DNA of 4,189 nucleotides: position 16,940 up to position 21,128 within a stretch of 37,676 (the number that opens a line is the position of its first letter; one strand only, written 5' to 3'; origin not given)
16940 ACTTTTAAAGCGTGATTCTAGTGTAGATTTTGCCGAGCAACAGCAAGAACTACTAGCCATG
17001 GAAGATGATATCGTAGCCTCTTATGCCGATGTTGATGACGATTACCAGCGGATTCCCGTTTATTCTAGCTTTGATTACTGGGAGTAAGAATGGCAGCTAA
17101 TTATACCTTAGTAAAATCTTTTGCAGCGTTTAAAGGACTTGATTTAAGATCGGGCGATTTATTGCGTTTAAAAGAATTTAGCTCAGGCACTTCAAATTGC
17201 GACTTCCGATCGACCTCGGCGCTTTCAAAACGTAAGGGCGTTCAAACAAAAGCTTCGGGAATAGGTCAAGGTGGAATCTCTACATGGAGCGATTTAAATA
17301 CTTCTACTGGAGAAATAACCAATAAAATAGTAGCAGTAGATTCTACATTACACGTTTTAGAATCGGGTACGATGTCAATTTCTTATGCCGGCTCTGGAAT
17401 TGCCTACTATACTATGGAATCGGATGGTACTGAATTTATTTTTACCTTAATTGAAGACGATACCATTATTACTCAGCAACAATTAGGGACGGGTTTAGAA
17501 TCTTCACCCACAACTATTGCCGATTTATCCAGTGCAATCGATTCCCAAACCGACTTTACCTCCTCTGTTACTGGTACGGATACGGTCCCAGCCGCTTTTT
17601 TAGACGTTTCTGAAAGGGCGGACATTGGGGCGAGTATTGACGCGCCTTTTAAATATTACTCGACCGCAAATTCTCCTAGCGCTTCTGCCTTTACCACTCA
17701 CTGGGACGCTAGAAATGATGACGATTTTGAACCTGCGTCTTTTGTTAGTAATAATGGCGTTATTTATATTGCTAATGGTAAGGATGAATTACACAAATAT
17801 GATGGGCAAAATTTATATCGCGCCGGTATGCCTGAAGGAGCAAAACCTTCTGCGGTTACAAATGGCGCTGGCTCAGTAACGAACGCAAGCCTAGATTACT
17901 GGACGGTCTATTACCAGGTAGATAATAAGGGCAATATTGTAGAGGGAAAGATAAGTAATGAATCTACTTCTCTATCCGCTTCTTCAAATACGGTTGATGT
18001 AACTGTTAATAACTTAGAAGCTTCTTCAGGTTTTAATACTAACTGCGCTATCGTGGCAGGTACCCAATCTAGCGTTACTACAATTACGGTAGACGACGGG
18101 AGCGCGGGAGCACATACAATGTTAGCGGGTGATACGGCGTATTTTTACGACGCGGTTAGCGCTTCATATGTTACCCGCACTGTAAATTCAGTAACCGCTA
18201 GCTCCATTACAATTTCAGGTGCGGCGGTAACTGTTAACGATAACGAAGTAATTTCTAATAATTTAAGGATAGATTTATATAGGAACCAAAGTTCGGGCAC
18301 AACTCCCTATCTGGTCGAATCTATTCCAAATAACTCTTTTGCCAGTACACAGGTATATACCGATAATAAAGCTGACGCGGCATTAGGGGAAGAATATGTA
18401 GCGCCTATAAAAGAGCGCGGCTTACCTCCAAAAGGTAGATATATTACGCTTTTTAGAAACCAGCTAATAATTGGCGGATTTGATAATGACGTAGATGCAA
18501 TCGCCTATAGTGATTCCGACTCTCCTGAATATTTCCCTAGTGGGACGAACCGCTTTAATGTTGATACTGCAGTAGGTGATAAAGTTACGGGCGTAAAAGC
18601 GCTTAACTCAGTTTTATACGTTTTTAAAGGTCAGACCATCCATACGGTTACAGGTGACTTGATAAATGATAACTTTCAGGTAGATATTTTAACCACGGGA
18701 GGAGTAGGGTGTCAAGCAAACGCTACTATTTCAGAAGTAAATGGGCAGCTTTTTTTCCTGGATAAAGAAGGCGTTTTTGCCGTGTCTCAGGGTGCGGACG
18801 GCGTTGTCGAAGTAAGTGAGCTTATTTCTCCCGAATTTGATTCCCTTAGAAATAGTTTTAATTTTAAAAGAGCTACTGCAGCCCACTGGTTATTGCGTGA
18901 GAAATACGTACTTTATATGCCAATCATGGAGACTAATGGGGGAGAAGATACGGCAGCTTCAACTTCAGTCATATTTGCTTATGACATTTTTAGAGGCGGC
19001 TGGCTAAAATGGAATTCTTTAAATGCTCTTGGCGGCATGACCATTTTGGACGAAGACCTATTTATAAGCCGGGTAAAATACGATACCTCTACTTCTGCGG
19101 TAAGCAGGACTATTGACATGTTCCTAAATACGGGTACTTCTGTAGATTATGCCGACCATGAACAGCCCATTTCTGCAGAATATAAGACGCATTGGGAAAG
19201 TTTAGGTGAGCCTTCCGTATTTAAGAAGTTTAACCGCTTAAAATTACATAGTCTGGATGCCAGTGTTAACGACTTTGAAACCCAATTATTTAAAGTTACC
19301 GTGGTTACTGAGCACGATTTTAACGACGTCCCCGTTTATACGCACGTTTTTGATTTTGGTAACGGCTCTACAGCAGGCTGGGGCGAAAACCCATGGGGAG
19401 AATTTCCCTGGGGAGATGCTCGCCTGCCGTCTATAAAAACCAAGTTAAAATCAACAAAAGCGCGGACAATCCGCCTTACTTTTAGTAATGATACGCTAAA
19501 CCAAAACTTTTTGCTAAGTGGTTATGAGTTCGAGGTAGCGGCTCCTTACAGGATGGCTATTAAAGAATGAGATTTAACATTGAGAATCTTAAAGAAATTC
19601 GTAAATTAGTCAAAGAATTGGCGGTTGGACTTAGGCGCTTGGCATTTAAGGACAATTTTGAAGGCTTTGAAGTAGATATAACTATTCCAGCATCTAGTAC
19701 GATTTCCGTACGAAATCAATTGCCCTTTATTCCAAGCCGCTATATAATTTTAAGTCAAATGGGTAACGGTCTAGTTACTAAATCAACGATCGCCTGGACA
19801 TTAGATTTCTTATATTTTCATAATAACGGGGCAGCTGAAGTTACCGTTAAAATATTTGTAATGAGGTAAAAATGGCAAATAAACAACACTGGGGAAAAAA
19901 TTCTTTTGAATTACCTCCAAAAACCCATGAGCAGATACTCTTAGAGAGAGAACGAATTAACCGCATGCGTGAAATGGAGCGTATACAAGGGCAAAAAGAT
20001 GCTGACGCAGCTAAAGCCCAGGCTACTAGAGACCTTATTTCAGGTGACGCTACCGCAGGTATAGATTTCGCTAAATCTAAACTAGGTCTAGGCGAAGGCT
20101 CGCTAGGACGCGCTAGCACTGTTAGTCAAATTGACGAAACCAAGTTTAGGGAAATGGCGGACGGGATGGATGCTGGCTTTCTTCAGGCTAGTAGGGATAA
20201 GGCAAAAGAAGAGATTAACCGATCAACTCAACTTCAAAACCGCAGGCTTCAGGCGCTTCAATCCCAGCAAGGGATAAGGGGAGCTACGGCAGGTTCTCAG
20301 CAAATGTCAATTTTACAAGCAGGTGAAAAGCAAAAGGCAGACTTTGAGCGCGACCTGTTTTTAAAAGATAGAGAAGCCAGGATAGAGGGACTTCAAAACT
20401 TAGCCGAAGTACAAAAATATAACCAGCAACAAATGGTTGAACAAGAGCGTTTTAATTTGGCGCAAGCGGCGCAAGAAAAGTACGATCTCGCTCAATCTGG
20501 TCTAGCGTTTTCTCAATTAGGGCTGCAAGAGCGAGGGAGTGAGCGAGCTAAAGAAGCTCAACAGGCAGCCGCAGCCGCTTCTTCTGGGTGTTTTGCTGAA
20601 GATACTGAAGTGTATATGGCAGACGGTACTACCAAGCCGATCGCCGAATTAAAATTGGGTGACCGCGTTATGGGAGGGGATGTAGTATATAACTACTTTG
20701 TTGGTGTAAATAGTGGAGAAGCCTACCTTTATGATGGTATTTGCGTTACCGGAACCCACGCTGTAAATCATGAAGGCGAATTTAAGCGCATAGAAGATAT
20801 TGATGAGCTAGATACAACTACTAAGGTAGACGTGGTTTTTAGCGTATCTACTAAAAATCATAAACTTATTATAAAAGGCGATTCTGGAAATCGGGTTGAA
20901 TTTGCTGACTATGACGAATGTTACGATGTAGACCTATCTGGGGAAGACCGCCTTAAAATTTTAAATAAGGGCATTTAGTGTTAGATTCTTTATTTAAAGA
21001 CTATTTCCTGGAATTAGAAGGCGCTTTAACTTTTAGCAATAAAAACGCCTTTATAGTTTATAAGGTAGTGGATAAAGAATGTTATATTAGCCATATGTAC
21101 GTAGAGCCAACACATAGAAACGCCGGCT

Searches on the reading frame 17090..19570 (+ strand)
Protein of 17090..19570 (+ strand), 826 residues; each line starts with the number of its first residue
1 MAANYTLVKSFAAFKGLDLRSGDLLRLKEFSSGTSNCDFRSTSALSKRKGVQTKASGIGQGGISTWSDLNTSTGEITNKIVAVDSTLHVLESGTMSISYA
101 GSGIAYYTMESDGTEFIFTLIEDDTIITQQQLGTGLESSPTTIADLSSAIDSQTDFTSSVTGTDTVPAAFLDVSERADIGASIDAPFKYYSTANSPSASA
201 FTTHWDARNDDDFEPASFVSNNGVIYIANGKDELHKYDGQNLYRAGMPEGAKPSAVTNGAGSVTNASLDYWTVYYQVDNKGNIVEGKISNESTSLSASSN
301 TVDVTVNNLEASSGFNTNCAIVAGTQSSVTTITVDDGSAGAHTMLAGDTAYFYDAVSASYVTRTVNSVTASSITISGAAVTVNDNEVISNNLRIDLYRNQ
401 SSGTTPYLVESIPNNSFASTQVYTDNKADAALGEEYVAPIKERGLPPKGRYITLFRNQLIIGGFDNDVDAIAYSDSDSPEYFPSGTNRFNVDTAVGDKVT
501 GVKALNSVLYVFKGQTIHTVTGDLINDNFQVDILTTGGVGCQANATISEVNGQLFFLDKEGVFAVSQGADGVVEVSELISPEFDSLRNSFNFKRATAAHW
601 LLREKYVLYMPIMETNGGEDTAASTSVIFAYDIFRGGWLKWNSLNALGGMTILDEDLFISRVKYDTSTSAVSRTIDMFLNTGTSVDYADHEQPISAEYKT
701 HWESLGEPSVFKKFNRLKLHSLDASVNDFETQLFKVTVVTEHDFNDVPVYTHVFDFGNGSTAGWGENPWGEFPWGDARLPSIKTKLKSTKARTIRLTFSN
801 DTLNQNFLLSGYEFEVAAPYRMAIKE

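Call 12: search_protein_families(library=phrogs, proteins=[window:17090-19570:+])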
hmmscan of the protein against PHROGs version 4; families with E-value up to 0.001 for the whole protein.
window:17090-19570:+ (826 aa): 0 families

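Call 29: search_protein_families(library=pfam, proteins=[window:17090-19570:+], max_evalue=0.01)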
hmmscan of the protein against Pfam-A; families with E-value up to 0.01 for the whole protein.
window:17090-19570:+ (826 aa): 0 families

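Call 52: search_solved_structures(query=window:17090-19570:+, max_evalue=0.01)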
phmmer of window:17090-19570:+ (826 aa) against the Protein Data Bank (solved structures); distinct sequences matched with E-value up to 0.01: 0.

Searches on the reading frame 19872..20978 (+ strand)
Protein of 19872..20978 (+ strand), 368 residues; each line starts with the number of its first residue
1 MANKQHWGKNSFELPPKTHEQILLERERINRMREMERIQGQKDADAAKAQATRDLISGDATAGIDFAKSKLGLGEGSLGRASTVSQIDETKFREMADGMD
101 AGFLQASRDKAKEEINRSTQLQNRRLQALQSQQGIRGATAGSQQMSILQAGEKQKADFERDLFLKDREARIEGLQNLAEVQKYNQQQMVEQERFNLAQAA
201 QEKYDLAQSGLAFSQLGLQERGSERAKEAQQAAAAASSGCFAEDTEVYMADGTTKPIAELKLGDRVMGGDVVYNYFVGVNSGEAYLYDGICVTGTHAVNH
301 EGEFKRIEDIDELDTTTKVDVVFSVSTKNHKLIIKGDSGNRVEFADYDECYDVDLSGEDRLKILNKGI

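Call 29: search_protein_families(library=pfam, proteins=[window:19872-20978:+], max_evalue=0.01)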
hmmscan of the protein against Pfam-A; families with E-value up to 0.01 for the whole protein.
window:19872-20978:+ (368 aa): 3 families
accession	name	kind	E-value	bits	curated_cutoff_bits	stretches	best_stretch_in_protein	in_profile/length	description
PF05203.21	Hom_end_hint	-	1.2e-09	38.9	32.1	1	240-338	1-81/228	Hom_end-associated Hint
PF01079.26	Hint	-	3.6e-07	30.4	29.7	1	229-270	2-43/213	Hint module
PF14623.11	Vint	-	6.5e-05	23.2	27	1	239-328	1-93/166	Hint-domain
